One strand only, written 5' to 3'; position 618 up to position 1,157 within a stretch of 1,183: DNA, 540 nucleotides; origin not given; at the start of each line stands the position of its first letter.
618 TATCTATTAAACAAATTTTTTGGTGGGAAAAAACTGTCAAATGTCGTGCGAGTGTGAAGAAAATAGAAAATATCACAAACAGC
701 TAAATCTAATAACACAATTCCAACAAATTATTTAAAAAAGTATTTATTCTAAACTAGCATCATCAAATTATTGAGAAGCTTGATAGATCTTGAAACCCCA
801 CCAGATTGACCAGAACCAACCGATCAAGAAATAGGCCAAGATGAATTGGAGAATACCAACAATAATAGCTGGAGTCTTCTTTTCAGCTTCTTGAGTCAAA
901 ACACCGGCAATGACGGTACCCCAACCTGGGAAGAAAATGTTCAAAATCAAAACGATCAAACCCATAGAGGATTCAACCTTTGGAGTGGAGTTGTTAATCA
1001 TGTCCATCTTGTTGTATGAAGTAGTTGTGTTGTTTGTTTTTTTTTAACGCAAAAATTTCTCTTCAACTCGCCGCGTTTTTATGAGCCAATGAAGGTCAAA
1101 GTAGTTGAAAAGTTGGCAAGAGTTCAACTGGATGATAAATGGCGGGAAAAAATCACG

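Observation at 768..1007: Highly codon-optimised 79-aa two-helix membrane protein with PGWGT / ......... motifs (Stum/SPEC3- or TM2-like), not a Pmp3/UPF0057 proteolipid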

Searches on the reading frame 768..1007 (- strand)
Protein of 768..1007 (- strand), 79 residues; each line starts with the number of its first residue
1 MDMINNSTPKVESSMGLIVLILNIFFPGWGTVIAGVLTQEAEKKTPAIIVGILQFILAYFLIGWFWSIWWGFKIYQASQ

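Call 3: search_protein_families(library=pfam, proteins=[window:768-1007:-], max_evalue=10)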
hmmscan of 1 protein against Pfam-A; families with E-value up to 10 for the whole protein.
window:768-1007:- (79 aa): 2 families
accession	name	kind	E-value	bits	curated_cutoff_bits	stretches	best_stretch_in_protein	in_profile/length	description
PF15795.10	Spec3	-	1.3e-12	48.5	27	1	7-77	2-84/85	Ectodermal ciliogenesis protein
PF11239.13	DUF3040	-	0.11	13.2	24.7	1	9-60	35-80/84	Protein of unknown function (DUF3040)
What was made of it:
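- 768..1007 (-): Coding sequence (79 aa plus TAA stop) of a stand-alone Spec3/Stum-domain protein. Pfam Spec3 at 48.5 bits, E = 1.3e-12 (call 3).
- On Spec3/Stum (Pfam PF15795): 48.5 bits against a cutoff of 27, E = 1.3e-12 (call 3). Protein residues 7-77 against profile positions 2-84 of 85 (call 3).
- On TM2 domain (Pfam PF05154): No hit at E <= 10 (call 3).
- Closest known: Drosophila Stum. Same: This is family membership by HMM (call 3).
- Call 3 (Spec3, 48.5 bits against a cutoff of 27, near full-length). No TM2 hit for this protein at E <= 10 (call 3). Pfam E = 1.3e-12 (call 3).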

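Call 4: search_protein_families(library=ncbifam, proteins=[window:768-1007:-], max_evalue=10)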
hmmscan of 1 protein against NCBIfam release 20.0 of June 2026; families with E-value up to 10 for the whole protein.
window:768-1007:- (79 aa): 0 families

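Call 5: search_solved_structures(query=window:771-1007:-, max_evalue=10)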
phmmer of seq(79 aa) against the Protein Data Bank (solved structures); distinct sequences matched with E-value up to 10: 0.
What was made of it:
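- Tried and rejected: Solved-structure relatives: the PDB sequence search found none (call 5).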

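Call 6: find_homologous_proteins(query=window:771-1007:-)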
Query seq(79 aa) (79 aa): 7 proteins with E <= 0.001 among 7 candidates.
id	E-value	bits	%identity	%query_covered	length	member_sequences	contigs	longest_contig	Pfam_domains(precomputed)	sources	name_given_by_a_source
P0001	3.0e-43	163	100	97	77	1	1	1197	PF15795.11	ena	-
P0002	2.5e-22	96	78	78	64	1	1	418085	PF15795.11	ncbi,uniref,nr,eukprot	ncbi:predicted protein [Naegleria gruberi]|uniref:Predicted protein n=1 Tax=Naegleria gruberi TaxID=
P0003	4.8e-14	70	53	94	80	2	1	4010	PF15795.11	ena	-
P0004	3.6e-13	67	50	89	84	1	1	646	-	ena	-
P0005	1.0e-12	66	48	51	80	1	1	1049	PF15795.11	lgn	-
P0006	1.3e-12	66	47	89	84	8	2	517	-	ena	-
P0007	6.0e-10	57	41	100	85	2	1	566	PF15795.11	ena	-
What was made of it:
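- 768..1007 (-): 78% identity to the N. gruberi predicted protein (call 6).
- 78% identity to a Naegleria protein (call 6).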

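Call 9: find_encoding_contigs(protein=P0001, flank=10000)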
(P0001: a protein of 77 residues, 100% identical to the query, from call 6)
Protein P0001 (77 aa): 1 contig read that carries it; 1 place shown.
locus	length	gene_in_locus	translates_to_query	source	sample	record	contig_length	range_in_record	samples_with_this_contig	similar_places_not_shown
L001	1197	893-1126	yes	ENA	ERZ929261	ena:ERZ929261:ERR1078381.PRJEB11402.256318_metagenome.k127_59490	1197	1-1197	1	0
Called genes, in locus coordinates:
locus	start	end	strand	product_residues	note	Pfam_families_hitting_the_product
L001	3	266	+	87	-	?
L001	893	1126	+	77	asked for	PF15795:Spec3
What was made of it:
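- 768..1007 (-): Identical 77-aa product called on ENA contig L001 (calls 6, 9).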

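Call 10: find_encoding_contigs(protein=P0002, flank=5000)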
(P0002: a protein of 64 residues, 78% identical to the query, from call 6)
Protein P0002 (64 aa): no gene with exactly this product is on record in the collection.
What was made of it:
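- Tried and rejected: The N. gruberi protein has no contig on record (call 10).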

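Call 17: find_homologous_proteins(query=A1, max_evalue=0.001)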
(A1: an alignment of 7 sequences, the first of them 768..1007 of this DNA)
Query A1 (7 sequences) (79 aa, profile of the alignment): 176 proteins with E <= 0.001 among 8000 candidates; the best 120 are listed.
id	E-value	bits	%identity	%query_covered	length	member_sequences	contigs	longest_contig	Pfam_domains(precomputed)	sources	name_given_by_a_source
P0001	2.1e-33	132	100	97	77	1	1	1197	PF15795.11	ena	-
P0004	2.5e-31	125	50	89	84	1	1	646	-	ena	-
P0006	4.6e-31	125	47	89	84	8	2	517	-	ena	-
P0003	7.4e-29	117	53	94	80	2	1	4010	PF15795.11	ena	-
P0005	3.6e-27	112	48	51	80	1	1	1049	PF15795.11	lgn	-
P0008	2.9e-26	109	69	99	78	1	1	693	PF15795.11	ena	-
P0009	4.8e-26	108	42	84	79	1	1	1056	PF15795.11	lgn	-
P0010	5.5e-26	108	43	100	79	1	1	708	PF15795.11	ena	-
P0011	7.2e-26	108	68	99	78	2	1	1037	PF15795.11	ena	-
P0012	8.6e-26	108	42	84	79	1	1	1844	PF15795.11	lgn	-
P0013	9.1e-25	104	50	89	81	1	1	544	-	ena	-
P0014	1.3e-24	104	44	78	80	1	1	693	PF15795.11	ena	-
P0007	1.8e-24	103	41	100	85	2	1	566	PF15795.11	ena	-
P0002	1.3e-23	101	78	78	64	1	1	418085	PF15795.11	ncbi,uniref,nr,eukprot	ncbi:predicted protein [Naegleria gruberi]|uniref:Predicted protein n=1 Tax=Naegleria gruberi TaxID=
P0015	2.2e-23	100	39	84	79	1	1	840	PF15795.11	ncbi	-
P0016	2.5e-23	100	39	100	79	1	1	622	PF15795.11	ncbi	-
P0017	3.8e-23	99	41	77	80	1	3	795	PF15795.11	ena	-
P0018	4.4e-23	99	35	95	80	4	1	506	PF15795.11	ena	-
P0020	5.9e-23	99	46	90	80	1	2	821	PF15795.11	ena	-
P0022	1.5e-22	97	43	100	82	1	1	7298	PF15795.11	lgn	-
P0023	1.8e-22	97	40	99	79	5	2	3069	PF15795.11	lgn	-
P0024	2.5e-22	97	40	51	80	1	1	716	PF15795.11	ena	-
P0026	4.6e-22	96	41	95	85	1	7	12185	PF15795.11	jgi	jgi:hypothetical protein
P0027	4.6e-22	96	46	52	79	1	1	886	PF15795.11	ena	-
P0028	4.7e-22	96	41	73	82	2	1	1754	PF15795.11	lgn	-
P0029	9.2e-22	95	34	82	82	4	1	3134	PF15795.11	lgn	-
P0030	1.7e-21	94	54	89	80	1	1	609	PF15795.11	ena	-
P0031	3.3e-21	93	41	84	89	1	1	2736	PF15795.11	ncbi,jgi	jgi:hypothetical protein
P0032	4.1e-21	93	52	87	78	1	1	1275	PF15795.11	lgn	-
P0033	3.0e-20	90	48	73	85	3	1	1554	PF15795.11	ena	-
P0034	3.7e-20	90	41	100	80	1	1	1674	PF15795.11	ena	-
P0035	4.0e-20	89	42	95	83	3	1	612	PF15795.11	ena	-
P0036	4.3e-20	89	50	99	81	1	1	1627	PF15795.11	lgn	-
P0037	6.6e-20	89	42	99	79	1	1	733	PF15795.11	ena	-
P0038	7.6e-20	89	33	84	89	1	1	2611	PF15795.11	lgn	-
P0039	9.3e-20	88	39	96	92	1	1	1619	PF15795.11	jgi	jgi:hypothetical protein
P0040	1.1e-19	88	41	78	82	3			PF15795.11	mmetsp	mmetsp:Transcript_22464/g.24983 ORF Transcript_22464/g.24983 Transcript_22464/m.24983 type:complete 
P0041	1.1e-19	88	42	99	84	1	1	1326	PF15795.11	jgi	jgi:hypothetical protein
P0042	2.3e-19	87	44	99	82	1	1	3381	PF15795.11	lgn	-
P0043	2.7e-19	87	37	100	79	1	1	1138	PF15795.11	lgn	-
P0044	3.0e-19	87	44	96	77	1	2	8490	PF15795.11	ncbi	-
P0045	4.2e-19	86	42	99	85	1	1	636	PF15795.11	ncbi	-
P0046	5.2e-19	86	46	94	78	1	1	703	PF15795.11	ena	-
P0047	7.1e-19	85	47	89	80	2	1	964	PF15795.11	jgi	jgi:uncharacterized membrane protein (DUF485 family)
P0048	8.1e-19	85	37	100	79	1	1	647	PF15795.11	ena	-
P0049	8.3e-19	85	42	100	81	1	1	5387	PF15795.11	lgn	-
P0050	1.1e-18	85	42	85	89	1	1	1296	PF15795.11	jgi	jgi:hypothetical protein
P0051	2.0e-18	84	36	95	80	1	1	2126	PF15795.11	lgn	-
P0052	3.1e-18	83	49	96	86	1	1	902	PF15795.11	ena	-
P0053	5.5e-18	83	39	72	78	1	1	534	PF15795.11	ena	-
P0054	6.9e-18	82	60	82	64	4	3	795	PF15795.11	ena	-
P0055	1.3e-17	81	45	95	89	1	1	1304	PF15795.11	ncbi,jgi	jgi:hypothetical protein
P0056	1.3e-17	81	42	96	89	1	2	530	PF15795.11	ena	-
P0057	1.5e-17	81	41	99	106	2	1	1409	PF15795.11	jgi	-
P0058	1.7e-17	81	40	82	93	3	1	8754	PF15795.11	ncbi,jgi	jgi:hypothetical protein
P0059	2.0e-17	81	51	67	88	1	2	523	PF15795.11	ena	-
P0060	2.0e-17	81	41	99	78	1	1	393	PF15795.11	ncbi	-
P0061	2.2e-17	81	63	39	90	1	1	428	PF15795.11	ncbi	-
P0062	2.8e-17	80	47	96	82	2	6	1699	PF15795.11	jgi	jgi:hypothetical protein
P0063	3.7e-17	80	55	67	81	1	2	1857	PF15795.11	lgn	-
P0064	4.0e-17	80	40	99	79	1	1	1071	PF15795.11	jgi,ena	-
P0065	4.4e-17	80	38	96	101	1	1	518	PF15795.11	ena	-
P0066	5.2e-17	79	44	99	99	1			PF15795.11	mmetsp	mmetsp:Transcript_1275/g.2508 ORF Transcript_1275/g.2508 Transcript_1275/m.2508 type:complete len:10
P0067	6.4e-17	79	50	68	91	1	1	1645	PF15795.11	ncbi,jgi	jgi:hypothetical protein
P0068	7.1e-17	79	39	89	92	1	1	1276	PF15795.11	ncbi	-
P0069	7.4e-17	79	41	68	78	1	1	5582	PF15795.11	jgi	jgi:uncharacterized membrane protein YqaE (UPF0057 family)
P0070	1.1e-16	78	37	89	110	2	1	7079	PF15795.11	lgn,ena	-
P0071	1.4e-16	78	46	89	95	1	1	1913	PF15795.11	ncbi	-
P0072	1.6e-16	78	44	99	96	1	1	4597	PF15795.11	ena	-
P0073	1.7e-16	78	43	81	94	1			PF15795.11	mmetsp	mmetsp:Transcript_36648/g.57242 ORF Transcript_36648/g.57242 Transcript_36648/m.57242 type:complete 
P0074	2.4e-16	77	40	82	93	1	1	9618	PF15795.11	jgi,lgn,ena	-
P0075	2.7e-16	77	42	91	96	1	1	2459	PF15795.11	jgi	-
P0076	2.8e-16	77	41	95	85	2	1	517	PF15795.11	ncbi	-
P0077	3.2e-16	77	36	100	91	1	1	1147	PF15795.11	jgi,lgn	jgi:hypothetical protein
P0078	3.4e-16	77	38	95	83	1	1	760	PF15795.11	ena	-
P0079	4.1e-16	77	37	96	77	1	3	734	PF15795.11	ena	-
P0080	4.4e-16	77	40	100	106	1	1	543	PF15795.11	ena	-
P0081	4.7e-16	76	39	96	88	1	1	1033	PF15795.11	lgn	-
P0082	5.4e-16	76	36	89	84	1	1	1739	PF15795.11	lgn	-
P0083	5.5e-16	76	36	95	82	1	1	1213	PF15795.11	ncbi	-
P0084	7.5e-16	76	44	91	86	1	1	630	PF15795.11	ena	-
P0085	7.8e-16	76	50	84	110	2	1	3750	PF15795.11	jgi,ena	-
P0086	8.2e-16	76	43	95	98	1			PF15795.11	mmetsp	mmetsp:Transcript_23298/g.58886 ORF Transcript_23298/g.58886 Transcript_23298/m.58886 type:complete 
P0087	8.8e-16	76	41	68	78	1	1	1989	PF15795.11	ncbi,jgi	jgi:hypothetical protein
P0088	8.8e-16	76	43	89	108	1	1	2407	PF15795.11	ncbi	-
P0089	9.8e-16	75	48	78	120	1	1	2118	PF15795.11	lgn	-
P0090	1.3e-15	75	44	91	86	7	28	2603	PF15795.11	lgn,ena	-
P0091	1.9e-15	74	45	99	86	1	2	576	PF15795.11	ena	-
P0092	3.0e-15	74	38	92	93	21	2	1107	PF15795.11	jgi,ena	jgi:uncharacterized membrane protein (DUF485 family)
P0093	3.2e-15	74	45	97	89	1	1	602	PF15795.11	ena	-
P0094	4.7e-15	73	36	87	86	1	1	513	PF15795.11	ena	-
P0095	4.7e-15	73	35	97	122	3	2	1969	PF15795.11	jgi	jgi:hypothetical protein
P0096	5.2e-15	73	45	62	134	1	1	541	PF15795.11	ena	-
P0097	5.3e-15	73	51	87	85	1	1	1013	PF15795.11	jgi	jgi:TM2 domain-containing membrane protein YozV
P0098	8.3e-15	72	36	99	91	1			PF15795.11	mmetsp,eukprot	mmetsp:Transcript_68433/g.142704 ORF Transcript_68433/g.142704 Transcript_68433/m.142704 type:comple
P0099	9.6e-15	72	37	92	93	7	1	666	PF15795.11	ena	-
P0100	1.1e-14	72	45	97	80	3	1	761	PF15795.11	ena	-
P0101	1.7e-14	71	41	92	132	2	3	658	PF15795.11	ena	-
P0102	1.7e-14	71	41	100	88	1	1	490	PF15795.11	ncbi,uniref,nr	ncbi:unnamed protein product [Moneuplotes crassus]|uniref:Uncharacterized protein n=1 Tax=Euplotes c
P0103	1.8e-14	71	42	92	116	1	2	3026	PF15795.11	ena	-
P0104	1.9e-14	71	42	94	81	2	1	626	PF15795.11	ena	-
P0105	2.4e-14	71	41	96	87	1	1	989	PF15795.11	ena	-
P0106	2.5e-14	71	44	99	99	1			PF15795.11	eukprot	eukprot:CAMPEP_0173436372 /NCGR_PEP_ID=MMETSP1357-20121228/15907_1 /TAXON_ID=77926 /ORGANISM="Hemise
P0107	2.6e-14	71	44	95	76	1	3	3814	PF15795.11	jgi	jgi:hypothetical protein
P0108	3.1e-14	71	39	95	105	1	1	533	PF15795.11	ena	-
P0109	3.5e-14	70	48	100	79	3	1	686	PF15795.11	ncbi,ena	-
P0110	3.9e-14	70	39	89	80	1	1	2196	PF15795.11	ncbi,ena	-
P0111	3.9e-14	70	39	90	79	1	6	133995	PF15795.11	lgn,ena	-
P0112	4.8e-14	70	39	100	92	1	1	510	PF15795.11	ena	-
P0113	5.8e-14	70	36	95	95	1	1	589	PF15795.11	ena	-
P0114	9.3e-14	69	38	90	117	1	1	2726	PF15795.11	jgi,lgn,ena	-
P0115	1.0e-13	69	44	90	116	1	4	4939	PF15795.11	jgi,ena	-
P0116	1.5e-13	68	39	71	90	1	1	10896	PF15795.11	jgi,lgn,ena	-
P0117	1.6e-13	68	44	97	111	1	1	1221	PF15795.11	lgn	-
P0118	2.1e-13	68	47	97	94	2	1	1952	PF15795.11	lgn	-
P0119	2.3e-13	68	39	95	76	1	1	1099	PF15795.11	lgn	-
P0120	4.4e-13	67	37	99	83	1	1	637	PF15795.11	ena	-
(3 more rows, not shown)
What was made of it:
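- JGI pipelines labelled one homolog 'YqaE (UPF0057)' (call 17).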

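Call 28: search_protein_representatives(alignment_id=A1)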
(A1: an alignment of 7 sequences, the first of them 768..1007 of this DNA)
Query: 7 sequences, 81 profile positions. Proteins with E-value up to 0.001 (for the whole library): 1308; up to 1e-10: 374; up to 1e-30: 0. The best 150 are listed.
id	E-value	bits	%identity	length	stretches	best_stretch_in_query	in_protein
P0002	4.3e-24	100.5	-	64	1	17-78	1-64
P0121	2.4e-22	94.9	-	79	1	6-80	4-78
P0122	1.4e-21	92.5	-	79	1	6-80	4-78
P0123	5.5e-21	90.6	-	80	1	1-80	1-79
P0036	1.4e-20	89.3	-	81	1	1-80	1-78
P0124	2.6e-20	88.4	-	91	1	4-79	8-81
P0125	2.8e-20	88.3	-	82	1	7-80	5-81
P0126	5.1e-20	87.5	-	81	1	5-80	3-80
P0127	6.6e-20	87.1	-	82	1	3-80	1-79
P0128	4.1e-19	84.6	-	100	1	2-80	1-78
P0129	4.2e-19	84.5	-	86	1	3-80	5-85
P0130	7.2e-19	83.8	-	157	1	3-79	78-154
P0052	9.7e-19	83.4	-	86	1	6-80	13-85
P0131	1.1e-18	83.2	-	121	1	7-81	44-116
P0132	1.3e-18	83.0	-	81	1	4-80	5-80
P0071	4.4e-17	78.1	-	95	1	10-80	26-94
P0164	2.4e-16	75.7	-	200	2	8-74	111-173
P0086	2.6e-16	75.6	-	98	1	4-80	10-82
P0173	4.4e-16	74.9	-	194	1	8-81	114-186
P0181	1.3e-15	73.3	-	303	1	8-79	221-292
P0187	2.6e-15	72.4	-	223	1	9-80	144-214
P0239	6.1e-14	68.0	-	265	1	8-80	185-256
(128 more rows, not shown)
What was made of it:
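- Call 28 (1,308 cluster representatives at E <= 1e-3 and 374 at <= 1e-10, with the best being N. gruberi). Calls 17 and 28 (most relatives are 76-100 aa). Some family members are 150-300 aa with the domain at their C-terminal end (call 28). Hundreds of relatives (call 28).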

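Call 29: list_cluster_members(proteins=[P0121, P0123, P0124, P0130, P0131, P0181, P0239, P0164, P0187, P0173])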
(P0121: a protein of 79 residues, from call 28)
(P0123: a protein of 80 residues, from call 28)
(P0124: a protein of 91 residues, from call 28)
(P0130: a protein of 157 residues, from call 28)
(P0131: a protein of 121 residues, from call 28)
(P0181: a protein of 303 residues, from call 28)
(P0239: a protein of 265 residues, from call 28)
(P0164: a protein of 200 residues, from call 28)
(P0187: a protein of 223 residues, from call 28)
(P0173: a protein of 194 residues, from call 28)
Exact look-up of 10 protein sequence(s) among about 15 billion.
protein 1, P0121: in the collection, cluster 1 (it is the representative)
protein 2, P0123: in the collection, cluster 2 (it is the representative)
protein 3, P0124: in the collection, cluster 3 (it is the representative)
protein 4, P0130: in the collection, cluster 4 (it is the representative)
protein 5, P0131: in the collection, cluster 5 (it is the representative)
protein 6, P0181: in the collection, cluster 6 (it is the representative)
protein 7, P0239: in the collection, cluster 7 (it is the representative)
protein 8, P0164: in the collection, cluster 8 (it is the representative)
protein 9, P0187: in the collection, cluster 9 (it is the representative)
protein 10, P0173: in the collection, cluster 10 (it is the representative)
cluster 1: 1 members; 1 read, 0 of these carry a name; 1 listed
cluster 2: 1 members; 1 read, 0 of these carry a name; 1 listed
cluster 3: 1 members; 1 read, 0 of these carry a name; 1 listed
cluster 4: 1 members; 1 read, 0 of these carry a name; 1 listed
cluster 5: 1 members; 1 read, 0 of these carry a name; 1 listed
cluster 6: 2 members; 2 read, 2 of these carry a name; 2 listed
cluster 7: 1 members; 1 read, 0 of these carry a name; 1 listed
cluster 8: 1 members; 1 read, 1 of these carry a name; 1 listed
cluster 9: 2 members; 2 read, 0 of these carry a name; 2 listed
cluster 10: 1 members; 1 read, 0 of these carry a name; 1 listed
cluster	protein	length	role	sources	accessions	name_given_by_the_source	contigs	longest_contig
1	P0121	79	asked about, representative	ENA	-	-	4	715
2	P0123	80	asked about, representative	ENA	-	-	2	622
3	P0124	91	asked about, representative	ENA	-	-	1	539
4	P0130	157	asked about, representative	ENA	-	-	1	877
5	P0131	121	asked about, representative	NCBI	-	-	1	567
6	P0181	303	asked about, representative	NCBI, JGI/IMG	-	hypothetical protein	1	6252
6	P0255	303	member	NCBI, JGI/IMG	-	hypothetical protein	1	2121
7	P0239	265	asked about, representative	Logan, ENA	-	-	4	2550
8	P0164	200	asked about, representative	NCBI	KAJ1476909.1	hypothetical protein T484DRAFT_1823220, partial [Baffinella frigidus]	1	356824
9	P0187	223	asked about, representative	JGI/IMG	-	-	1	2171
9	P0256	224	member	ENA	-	-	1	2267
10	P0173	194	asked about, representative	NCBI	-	-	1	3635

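Call 30: predict_structure(alignment_id=A2)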
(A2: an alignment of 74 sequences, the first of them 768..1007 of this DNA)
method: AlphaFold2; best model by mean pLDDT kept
length: 79 residues; sequences in the alignment: 74
mean_pLDDT: 92.9   pTM: 0.81
mean pLDDT of the five models: 92.9, 92.0, 91.1, 89.5, 89.6
residues with pLDDT >= 90: 72; 70-90: 2; 50-70: 5; < 50: 0
segments of 3 or more residues with pLDDT < 50: none
pLDDT, mean of each block of 10 residues (from residue 1): 75 96 97 96 94 95 96 95
secondary structure, 60 per line:
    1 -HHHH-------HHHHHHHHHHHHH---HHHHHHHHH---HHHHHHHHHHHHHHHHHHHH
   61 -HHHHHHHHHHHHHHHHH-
elements in order: H2-5 H13-25 H29-37 H41-60 H62-78
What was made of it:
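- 897..965 (-): Transmembrane helix 1 (residues 15-37), kinked at P27-G28-x-G30. Carries the near-invariant residues N23, I24, P27, G28, G30 and T31. AlphaFold2 helices 13-25 and 29-37 (call 30).
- On Spec3/Stum (Pfam PF15795): AlphaFold2 pLDDT 92.9 with helices 13-37 and 41-78, each kinked (call 30).
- Checked: AlphaFold2 gives helices 13-25, 29-37, 41-60 and 62-78 (call 30).
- Structure: call 30 (pLDDT 92.9, pTM 0.81, four helical segments forming two kinked helices).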

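Call 34: fold_search(model_id=the predicted structure, library=pdb)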
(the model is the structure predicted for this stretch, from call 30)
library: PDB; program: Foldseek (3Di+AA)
matches with E <= 10: 2; with E <= 0.001: 0
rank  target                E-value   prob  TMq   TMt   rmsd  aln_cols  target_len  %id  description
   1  6h2f_C                5.8e+00  0.06  0.32  0.09  13.6        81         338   14  Structure of the pre-pore AhlB of the tripartite alpha-pore forming toxin, AHL, from Aeromonas hydrophila. (released 2019-07-10)
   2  2ibp_A                9.8e+00  0.03  0.34  0.10  10.0        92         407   14  Crystal Structure of Citrate Synthase from Pyrobaculum aerophilum (released 2007-05-15)
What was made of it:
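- Tried and rejected: Foldseek found nothing significant (call 34).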

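Call 43: find_encoding_contigs(protein=window:771-1007:-, flank=10000)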
Protein seq(79 aa) (79 aa): no gene with exactly this product is on record in the collection.
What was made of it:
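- Tried and rejected: The 79-aa product is not on record as a called gene (call 43).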

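Call 44: find_encoding_contigs(protein=P0011, flank=5000)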
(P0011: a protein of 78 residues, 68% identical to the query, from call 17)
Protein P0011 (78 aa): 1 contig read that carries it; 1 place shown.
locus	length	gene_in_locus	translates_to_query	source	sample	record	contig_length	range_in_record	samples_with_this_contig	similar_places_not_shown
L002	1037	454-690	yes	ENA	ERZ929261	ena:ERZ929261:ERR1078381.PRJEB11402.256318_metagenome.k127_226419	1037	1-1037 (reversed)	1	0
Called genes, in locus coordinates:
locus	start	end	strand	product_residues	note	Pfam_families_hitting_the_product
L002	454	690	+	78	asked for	PF15795:Spec3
